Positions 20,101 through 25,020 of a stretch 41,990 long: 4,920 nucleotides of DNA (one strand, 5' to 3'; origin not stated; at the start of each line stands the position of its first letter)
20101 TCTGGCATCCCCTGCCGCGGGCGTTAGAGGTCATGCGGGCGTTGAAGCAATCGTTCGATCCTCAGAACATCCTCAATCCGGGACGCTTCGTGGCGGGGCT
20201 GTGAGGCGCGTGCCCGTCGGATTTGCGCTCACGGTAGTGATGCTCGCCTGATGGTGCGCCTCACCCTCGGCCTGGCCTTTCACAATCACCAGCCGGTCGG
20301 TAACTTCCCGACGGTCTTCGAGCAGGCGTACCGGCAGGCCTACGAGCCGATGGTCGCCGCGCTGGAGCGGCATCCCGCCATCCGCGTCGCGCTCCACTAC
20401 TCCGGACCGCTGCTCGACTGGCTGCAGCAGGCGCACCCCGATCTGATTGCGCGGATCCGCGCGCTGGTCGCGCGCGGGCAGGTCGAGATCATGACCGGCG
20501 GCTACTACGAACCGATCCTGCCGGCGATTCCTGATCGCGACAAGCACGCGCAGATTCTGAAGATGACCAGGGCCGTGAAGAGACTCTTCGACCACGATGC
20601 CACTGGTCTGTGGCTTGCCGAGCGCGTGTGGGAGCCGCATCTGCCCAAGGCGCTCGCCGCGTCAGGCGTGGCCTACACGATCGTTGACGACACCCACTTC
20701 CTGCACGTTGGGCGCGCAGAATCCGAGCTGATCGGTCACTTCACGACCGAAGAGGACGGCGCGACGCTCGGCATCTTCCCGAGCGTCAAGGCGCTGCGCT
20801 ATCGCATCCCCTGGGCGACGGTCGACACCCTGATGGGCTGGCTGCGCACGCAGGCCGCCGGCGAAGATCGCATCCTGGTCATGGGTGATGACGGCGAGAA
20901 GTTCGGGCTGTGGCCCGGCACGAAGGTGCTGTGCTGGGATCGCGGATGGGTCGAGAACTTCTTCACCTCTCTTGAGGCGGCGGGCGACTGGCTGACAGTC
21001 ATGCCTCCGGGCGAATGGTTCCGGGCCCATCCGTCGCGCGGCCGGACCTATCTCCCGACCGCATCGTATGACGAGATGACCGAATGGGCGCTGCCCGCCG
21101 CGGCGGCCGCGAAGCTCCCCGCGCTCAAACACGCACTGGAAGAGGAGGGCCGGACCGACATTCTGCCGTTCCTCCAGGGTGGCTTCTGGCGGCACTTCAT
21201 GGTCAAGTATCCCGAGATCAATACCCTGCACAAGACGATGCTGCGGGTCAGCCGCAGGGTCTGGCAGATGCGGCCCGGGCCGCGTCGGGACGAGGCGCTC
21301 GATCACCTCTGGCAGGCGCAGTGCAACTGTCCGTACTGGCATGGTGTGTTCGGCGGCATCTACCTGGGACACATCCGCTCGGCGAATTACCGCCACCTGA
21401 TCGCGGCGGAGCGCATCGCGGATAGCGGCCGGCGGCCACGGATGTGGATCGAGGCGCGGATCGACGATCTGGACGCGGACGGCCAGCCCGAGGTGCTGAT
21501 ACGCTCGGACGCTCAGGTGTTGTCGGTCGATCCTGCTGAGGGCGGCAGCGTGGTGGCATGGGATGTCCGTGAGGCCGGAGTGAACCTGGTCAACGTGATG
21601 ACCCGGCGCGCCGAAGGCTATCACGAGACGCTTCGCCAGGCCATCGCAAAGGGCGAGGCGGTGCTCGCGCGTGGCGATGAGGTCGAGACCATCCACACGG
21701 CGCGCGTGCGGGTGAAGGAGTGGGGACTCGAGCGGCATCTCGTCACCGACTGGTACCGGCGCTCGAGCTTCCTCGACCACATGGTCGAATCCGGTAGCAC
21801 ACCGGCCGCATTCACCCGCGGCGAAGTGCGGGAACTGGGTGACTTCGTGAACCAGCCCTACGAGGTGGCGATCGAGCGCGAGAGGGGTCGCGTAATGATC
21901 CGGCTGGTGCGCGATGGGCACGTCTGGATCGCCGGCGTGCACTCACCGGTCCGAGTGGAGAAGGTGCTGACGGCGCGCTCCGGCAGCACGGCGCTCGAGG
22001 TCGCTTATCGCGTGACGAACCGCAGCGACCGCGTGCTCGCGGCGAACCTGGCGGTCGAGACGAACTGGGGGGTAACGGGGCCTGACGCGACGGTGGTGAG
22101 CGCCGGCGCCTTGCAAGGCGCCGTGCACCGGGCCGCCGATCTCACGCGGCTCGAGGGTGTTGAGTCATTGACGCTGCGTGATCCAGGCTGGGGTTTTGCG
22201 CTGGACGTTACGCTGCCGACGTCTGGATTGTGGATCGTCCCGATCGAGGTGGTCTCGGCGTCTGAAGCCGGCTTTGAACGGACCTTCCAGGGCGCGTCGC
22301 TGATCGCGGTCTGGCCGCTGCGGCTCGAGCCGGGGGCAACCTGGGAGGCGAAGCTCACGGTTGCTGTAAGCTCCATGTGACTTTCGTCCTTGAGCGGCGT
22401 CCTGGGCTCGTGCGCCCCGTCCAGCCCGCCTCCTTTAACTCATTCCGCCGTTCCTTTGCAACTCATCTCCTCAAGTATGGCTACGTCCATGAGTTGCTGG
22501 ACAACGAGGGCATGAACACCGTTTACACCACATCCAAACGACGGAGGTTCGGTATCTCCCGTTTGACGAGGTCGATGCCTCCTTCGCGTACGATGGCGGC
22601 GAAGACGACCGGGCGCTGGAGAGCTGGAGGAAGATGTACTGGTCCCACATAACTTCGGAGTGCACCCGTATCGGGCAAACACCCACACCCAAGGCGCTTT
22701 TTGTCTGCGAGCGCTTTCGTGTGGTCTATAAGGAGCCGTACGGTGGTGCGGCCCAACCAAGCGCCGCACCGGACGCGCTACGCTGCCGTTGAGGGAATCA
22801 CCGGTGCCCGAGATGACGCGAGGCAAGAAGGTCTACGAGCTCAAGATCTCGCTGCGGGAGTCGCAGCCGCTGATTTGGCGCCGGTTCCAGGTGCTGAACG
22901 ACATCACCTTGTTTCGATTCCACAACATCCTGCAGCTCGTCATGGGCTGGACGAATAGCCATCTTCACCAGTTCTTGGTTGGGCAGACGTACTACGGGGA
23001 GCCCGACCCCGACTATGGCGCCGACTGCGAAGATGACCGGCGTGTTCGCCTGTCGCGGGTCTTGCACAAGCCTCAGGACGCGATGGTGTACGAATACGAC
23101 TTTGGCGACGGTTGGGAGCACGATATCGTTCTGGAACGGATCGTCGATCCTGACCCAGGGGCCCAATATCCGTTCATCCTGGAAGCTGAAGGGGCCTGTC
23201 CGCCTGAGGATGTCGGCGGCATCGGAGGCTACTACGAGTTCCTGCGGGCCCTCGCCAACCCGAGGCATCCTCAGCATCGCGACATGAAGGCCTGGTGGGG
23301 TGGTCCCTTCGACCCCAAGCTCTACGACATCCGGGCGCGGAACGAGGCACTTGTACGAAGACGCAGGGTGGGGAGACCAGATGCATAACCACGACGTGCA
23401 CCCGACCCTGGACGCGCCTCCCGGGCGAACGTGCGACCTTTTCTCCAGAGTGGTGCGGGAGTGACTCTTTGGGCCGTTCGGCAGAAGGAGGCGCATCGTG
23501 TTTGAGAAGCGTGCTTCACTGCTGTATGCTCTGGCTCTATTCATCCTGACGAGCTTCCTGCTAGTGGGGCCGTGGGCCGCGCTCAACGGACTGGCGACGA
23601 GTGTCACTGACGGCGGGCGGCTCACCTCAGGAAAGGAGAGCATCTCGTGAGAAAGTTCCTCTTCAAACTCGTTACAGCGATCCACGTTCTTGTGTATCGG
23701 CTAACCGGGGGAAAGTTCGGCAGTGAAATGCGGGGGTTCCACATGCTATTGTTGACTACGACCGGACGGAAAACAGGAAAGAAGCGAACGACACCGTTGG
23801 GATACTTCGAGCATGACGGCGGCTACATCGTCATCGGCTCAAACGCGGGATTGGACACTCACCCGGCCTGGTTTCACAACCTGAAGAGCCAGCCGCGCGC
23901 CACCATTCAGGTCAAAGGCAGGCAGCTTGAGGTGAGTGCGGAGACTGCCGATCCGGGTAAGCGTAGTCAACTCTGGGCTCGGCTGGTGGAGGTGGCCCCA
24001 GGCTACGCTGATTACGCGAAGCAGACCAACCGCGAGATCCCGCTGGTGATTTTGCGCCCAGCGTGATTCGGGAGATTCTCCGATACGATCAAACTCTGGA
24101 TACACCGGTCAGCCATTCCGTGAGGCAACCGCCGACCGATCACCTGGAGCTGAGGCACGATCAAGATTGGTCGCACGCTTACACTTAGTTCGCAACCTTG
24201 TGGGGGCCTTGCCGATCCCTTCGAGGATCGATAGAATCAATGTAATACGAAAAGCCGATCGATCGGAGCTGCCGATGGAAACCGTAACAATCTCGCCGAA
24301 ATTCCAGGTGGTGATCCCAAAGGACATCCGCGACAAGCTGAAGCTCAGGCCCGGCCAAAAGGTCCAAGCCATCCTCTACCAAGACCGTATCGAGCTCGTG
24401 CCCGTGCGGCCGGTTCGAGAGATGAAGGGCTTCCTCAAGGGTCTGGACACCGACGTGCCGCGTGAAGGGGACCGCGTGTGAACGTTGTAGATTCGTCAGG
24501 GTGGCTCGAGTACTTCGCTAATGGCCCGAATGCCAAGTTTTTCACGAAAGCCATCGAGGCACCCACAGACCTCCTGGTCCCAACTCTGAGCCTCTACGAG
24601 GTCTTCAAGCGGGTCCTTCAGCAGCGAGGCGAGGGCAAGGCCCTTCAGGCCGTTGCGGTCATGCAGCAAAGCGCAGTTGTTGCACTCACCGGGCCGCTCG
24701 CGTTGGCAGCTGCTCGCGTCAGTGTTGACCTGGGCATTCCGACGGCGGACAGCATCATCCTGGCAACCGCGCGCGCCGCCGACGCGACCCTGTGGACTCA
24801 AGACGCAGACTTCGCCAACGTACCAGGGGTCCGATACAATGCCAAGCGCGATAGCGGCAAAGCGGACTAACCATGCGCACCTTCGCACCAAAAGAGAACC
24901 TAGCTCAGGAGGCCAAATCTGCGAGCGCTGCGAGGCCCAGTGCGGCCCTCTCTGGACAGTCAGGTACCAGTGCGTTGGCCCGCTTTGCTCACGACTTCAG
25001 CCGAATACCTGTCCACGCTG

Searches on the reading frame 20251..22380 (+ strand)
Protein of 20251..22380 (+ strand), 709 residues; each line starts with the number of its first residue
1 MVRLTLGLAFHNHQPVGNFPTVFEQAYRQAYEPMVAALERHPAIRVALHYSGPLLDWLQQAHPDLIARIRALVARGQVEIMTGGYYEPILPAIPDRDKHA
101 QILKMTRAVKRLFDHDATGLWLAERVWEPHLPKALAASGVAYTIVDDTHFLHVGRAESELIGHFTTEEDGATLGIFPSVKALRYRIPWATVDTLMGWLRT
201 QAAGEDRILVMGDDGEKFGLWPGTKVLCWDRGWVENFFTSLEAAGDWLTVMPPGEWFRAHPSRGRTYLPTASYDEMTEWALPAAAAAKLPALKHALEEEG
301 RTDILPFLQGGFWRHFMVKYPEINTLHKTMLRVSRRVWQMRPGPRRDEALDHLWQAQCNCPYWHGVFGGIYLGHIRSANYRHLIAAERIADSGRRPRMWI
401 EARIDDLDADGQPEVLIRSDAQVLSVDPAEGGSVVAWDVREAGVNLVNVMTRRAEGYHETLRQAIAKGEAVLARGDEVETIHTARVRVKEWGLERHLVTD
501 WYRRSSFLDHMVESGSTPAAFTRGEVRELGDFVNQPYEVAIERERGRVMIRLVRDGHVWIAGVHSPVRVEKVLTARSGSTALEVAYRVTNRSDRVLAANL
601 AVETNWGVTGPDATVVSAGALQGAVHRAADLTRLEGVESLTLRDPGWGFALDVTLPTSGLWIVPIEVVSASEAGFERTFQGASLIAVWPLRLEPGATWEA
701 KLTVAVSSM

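Call 49: search_protein_families(library=pfam, proteins=[window:20251-22380:+], max_evalue=0.0001)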
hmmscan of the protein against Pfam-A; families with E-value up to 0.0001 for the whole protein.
window:20251-22380:+ (709 aa): 4 families
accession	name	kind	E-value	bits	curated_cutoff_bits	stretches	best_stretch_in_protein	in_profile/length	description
PF09095.17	AmyA-gluTrfs_C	-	3.5e-58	197.9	22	1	406-702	1-284/284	Alpha-amylase/4-alpha-glucanotransferase, C-terminal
PF03065.20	Glyco_hydro_57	-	4.8e-44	151.2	21.2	1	21-269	46-291/291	Glycosyl hydrolase family 57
PF09094.16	AmyA-A_glucT_m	-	1.1e-29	103.1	27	1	311-389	1-79/80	Alpha-amylase/4-alpha-glucanotransferase, middle domain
PF01074.27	Glyco_hydro_38N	-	1.8e-06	28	25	1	25-141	23-139/270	Glycosyl hydrolases family 38 N-terminal domain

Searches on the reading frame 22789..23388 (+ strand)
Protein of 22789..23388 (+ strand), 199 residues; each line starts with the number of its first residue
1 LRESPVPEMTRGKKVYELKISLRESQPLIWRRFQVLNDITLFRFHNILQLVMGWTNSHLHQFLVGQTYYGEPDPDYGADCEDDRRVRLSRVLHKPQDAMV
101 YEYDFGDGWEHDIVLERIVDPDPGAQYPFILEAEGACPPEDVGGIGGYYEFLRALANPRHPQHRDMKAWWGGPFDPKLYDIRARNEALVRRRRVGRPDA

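Call 3: search_protein_families(library=pfam, proteins=[window:22789-23388:+], max_evalue=0.1)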
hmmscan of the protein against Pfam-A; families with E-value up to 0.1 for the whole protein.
window:22789-23388:+ (199 aa): 1 family
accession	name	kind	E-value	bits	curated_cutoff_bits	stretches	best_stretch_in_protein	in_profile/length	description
PF07929.16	PRiA4_ORF3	-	1.1e-65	221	26.6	1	14-181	1-171/173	Plasmid pRiA4b ORF-3-like protein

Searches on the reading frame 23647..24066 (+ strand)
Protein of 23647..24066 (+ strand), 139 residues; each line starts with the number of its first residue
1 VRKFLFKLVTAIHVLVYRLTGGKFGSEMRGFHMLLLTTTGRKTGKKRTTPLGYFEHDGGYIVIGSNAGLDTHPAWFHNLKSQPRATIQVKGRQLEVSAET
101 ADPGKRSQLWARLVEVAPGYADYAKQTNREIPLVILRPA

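Call 75: search_protein_families(library=pfam, proteins=[window:23647-24066:+], max_evalue=0.01)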
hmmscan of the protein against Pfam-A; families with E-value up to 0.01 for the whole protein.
window:23647-24066:+ (139 aa): 1 family
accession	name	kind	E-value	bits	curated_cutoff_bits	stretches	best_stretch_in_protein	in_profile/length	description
PF04075.20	F420H2_quin_red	-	1.7e-39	135.3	22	1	12-137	4-129/130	F420H(2)-dependent quinone reductase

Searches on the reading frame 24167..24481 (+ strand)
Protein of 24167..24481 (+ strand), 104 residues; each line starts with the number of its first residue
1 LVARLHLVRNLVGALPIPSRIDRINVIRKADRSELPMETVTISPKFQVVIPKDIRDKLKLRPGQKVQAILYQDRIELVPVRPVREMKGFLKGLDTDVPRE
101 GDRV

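Call 75: search_protein_families(library=pfam, proteins=[window:24167-24481:+], max_evalue=0.01)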
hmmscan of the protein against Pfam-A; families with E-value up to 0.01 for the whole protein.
window:24167-24481:+ (104 aa): 1 family
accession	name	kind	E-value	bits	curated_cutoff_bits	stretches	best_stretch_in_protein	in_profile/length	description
PF04014.23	MazE_antitoxin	-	2.4e-08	34.2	24.7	1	40-83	2-46/48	Antidote-toxin recognition MazE, bacterial antitoxin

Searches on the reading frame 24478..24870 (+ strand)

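Call 75: search_protein_families(library=pfam, proteins=[window:24478-24870:+], max_evalue=0.01)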
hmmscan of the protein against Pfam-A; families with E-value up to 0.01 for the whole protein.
window:24478-24870:+ (130 aa): 2 families
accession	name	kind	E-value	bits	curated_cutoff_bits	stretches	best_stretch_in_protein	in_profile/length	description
PF01850.27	PIN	-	4.8e-15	56.7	23.6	1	3-116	2-118/120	PIN domain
PF18480.7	DUF5615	-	0.0027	18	23.8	1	88-114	34-60/110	Domain of unknown function (DUF5615)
